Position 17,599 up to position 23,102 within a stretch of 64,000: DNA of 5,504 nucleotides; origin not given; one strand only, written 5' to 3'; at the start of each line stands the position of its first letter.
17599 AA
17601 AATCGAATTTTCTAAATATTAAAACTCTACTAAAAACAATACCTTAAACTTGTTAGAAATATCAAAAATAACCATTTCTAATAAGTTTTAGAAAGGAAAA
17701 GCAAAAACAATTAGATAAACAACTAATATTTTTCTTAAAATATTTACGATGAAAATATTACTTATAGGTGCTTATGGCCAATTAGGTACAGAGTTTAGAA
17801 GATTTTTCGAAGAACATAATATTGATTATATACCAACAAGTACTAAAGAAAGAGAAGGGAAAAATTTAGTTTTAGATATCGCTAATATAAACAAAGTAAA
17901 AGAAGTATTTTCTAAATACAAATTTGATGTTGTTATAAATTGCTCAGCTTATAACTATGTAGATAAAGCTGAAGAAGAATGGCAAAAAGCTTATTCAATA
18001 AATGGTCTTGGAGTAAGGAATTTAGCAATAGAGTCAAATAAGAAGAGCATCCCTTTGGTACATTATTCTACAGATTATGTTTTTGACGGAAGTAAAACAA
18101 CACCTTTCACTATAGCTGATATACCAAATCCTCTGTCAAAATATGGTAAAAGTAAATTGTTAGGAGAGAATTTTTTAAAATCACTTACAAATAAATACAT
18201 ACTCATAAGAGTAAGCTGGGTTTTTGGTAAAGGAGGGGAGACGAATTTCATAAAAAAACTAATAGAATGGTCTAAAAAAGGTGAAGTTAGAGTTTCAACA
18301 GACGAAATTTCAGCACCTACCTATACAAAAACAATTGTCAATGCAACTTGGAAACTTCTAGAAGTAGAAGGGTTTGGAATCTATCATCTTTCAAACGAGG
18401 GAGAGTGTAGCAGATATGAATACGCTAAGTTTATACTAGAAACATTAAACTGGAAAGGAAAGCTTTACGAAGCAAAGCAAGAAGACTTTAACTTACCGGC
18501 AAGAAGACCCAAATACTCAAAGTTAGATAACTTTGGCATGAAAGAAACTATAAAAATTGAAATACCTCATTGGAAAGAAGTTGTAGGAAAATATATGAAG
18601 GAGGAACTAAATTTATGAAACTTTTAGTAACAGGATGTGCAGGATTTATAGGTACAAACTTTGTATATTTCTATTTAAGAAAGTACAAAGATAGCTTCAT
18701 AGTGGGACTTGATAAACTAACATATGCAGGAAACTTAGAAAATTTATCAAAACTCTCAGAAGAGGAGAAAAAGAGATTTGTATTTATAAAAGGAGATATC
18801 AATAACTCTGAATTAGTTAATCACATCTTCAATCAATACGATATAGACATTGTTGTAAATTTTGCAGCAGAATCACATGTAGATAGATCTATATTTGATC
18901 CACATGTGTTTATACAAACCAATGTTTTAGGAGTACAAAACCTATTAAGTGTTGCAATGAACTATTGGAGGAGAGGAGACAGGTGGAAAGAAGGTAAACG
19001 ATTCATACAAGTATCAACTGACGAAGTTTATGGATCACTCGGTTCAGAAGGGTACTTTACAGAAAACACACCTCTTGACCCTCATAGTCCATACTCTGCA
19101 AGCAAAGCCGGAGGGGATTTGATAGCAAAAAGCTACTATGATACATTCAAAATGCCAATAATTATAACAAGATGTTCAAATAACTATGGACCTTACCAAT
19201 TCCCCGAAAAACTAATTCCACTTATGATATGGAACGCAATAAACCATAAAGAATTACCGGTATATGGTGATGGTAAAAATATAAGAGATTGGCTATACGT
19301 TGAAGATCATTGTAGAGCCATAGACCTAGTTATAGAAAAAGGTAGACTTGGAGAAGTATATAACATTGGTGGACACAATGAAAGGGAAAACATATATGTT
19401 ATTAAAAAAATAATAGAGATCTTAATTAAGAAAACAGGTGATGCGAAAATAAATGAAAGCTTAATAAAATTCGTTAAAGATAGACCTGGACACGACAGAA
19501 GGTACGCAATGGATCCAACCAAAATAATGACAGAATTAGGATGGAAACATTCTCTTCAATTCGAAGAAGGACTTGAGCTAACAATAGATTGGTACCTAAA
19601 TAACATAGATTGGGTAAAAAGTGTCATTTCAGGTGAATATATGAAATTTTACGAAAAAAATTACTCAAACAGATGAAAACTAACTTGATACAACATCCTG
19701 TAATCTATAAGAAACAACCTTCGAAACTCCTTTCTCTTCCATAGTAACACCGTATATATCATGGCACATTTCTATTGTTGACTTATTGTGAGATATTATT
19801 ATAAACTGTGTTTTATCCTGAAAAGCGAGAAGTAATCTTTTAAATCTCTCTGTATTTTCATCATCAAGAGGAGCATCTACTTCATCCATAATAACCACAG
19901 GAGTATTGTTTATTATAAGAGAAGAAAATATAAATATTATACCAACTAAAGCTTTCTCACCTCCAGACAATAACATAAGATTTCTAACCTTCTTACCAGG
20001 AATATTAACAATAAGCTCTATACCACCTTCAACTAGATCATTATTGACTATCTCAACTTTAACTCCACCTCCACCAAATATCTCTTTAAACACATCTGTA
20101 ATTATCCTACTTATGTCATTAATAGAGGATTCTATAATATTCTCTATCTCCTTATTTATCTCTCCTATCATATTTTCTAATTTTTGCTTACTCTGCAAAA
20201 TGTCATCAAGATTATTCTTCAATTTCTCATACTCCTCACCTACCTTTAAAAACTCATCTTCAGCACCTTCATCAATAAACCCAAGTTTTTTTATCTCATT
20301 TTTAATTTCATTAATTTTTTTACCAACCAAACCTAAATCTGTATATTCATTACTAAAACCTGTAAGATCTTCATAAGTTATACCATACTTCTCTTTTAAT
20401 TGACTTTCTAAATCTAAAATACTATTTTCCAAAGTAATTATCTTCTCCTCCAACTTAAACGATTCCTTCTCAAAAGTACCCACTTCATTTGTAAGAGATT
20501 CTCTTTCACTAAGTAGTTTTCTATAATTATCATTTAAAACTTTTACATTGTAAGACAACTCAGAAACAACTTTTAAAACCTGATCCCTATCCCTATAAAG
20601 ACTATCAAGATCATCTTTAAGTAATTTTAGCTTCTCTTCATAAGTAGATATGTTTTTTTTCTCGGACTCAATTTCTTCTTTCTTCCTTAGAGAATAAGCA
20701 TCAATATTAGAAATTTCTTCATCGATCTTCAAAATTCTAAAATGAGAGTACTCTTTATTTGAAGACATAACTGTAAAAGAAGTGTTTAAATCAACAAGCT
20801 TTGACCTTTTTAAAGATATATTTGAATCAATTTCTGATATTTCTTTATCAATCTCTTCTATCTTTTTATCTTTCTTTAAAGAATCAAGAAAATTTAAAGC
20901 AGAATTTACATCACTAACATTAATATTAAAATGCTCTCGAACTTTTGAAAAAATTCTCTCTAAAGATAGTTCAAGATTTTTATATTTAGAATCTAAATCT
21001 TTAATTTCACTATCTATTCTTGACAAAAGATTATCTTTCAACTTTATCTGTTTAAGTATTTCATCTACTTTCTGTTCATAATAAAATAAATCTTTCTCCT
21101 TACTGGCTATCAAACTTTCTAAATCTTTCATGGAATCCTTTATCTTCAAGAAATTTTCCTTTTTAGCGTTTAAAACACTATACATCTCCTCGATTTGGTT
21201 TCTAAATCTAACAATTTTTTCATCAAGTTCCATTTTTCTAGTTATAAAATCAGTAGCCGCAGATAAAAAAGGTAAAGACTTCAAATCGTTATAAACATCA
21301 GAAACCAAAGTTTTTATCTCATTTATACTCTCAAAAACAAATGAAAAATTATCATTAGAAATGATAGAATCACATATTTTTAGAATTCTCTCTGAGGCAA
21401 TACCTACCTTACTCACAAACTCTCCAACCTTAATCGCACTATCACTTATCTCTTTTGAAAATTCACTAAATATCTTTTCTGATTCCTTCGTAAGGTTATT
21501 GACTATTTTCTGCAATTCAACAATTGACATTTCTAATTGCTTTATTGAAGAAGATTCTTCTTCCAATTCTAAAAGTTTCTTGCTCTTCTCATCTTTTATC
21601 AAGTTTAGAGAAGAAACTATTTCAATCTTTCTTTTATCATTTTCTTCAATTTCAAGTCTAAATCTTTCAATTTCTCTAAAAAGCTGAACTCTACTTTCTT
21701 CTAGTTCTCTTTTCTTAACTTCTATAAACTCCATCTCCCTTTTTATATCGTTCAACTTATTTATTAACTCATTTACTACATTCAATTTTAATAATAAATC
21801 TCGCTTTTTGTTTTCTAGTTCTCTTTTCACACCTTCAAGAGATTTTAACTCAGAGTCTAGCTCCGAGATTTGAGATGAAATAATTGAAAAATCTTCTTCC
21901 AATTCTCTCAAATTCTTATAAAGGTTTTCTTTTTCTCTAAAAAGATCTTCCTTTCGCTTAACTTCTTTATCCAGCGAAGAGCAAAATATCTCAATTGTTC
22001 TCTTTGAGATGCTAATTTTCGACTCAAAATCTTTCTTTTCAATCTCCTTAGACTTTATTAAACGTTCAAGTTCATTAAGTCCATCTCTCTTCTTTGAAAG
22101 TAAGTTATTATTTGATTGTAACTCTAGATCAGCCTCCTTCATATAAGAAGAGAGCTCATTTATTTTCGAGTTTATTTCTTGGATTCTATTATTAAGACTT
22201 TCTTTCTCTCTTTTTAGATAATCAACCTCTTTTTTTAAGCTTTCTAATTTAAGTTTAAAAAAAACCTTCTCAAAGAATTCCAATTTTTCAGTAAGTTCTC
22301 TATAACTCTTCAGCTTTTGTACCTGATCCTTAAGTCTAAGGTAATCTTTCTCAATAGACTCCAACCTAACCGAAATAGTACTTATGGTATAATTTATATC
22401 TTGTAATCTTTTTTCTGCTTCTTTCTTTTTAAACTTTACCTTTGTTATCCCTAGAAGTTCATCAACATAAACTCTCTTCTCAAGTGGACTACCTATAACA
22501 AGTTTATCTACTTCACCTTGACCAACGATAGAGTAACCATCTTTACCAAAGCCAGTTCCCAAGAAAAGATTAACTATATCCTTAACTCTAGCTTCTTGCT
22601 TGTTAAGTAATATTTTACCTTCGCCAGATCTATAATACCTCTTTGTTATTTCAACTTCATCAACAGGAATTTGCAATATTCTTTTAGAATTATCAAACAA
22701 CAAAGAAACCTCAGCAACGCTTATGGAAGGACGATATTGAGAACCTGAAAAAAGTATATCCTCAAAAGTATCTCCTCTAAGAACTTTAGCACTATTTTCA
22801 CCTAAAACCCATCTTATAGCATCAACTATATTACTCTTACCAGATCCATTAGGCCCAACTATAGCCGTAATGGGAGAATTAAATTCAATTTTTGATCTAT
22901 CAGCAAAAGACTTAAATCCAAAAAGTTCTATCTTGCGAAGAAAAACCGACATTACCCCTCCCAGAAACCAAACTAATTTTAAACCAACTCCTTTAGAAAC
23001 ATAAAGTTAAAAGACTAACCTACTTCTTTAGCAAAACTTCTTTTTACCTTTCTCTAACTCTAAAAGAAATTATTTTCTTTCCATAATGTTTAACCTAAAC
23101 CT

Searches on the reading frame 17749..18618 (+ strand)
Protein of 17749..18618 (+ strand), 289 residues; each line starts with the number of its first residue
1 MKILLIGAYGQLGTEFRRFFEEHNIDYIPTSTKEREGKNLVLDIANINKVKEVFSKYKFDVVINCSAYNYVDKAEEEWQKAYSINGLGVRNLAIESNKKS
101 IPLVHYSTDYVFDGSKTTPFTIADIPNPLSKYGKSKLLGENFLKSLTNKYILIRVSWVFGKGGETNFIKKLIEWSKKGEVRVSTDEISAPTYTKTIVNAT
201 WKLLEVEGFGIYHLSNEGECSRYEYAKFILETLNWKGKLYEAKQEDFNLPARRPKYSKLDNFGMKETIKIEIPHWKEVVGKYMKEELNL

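Call 59: search_protein_families(library=pfam, proteins=[window:17749-18618:+], max_evalue=0.0001)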
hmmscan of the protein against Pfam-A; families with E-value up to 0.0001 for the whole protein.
window:17749-18618:+ (289 aa): 4 families
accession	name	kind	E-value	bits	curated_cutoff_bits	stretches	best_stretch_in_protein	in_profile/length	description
PF04321.23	RmlD_sub_bind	-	4.8e-81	272.4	27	1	1-285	1-284/287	RmlD substrate binding domain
PF01370.27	Epimerase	-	6.9e-19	68.6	20.9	1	3-179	1-197/240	NAD dependent epimerase/dehydratase family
PF16363.11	GDP_Man_Dehyd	-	1.8e-11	44.5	27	1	24-155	38-176/332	GDP-mannose 4,6 dehydratase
PF02719.21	Polysacc_synt_2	-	2.2e-06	27.5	20.2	1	38-111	57-131/293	Polysaccharide biosynthesis protein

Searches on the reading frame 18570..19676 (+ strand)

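Call 59: search_protein_families(library=pfam, proteins=[window:18570-19676:+], max_evalue=0.0001)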
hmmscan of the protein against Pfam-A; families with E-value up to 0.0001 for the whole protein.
window:18570-19676:+ (368 aa): 6 families
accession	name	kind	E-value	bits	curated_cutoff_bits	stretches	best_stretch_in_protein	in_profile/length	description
PF16363.11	GDP_Man_Dehyd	-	9.7e-92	308.4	27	1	19-336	1-330/332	GDP-mannose 4,6 dehydratase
PF01370.27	Epimerase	-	1.2e-60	205.4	20.9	1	19-267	2-240/240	NAD dependent epimerase/dehydratase family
PF02719.21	Polysacc_synt_2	-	9.2e-13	48.5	20.2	1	18-152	1-130/293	Polysaccharide biosynthesis protein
PF04321.23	RmlD_sub_bind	-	1.4e-11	44.5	27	1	16-234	1-178/287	RmlD substrate binding domain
PF07993.18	NAD_binding_4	-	7.7e-11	42.1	20.1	1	20-204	1-206/258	Male sterility protein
PF01073.25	3Beta_HSD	-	1.3e-10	41.2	22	1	19-248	1-222/280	3-beta hydroxysteroid dehydrogenase/isomerase family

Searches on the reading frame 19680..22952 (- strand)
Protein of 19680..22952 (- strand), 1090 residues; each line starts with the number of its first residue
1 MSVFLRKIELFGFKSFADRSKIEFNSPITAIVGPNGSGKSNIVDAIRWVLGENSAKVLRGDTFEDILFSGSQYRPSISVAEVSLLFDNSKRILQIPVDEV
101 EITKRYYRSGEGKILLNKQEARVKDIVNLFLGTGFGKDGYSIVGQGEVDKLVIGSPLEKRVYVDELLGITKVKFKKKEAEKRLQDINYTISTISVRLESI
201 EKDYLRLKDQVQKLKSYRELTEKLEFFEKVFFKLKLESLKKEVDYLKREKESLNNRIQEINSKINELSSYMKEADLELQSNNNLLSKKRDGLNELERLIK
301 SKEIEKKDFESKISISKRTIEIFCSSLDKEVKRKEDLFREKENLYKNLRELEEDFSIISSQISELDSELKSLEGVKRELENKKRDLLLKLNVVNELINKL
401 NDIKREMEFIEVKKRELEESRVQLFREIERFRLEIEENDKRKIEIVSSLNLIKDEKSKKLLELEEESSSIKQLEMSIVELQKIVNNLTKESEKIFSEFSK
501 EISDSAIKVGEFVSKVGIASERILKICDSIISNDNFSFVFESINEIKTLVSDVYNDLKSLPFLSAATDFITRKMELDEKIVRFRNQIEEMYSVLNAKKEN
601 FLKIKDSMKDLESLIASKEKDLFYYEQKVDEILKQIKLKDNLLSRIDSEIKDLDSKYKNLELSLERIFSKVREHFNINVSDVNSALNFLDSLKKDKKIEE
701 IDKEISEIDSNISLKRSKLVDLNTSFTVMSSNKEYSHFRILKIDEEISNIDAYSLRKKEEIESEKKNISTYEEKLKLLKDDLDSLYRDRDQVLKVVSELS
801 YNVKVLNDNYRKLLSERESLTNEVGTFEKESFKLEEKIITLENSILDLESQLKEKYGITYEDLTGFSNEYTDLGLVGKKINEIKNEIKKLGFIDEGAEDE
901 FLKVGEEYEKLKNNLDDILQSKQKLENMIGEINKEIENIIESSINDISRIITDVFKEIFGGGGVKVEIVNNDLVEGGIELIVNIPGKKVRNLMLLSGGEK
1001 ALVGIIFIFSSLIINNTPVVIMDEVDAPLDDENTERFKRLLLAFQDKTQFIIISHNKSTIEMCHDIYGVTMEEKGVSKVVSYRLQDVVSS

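Call 59: search_protein_families(library=pfam, proteins=[window:19680-22952:-], max_evalue=0.0001)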
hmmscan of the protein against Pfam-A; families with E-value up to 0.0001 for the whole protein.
window:19680-22952:- (1090 aa): 6 families
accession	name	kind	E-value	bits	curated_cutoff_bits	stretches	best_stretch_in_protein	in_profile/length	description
PF02463.25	SMC_N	-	5.4e-61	206.3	40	1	4-1078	1-220/220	RecF/RecN/SMC N terminal domain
PF13476.12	AAA_23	-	4.4e-18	67.1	27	1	7-264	1-200/201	AAA domain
PF13175.12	AAA_15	-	2.3e-08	34.5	32.1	1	5-355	3-260/374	AAA ATPase domain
PF13555.12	AAA_29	-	1.1e-07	32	27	1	5-51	1-47/61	P-loop containing region of AAA domain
PF13304.12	AAA_21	-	6.3e-07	30.2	27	1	28-65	1-36/304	AAA domain, putative AbiEii toxin, Type IV TA system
PF04513.17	Baculo_PEP_C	-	1.3e-06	28.9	38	0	630-714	19-96/140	Baculovirus polyhedron envelope protein, PEP, C terminus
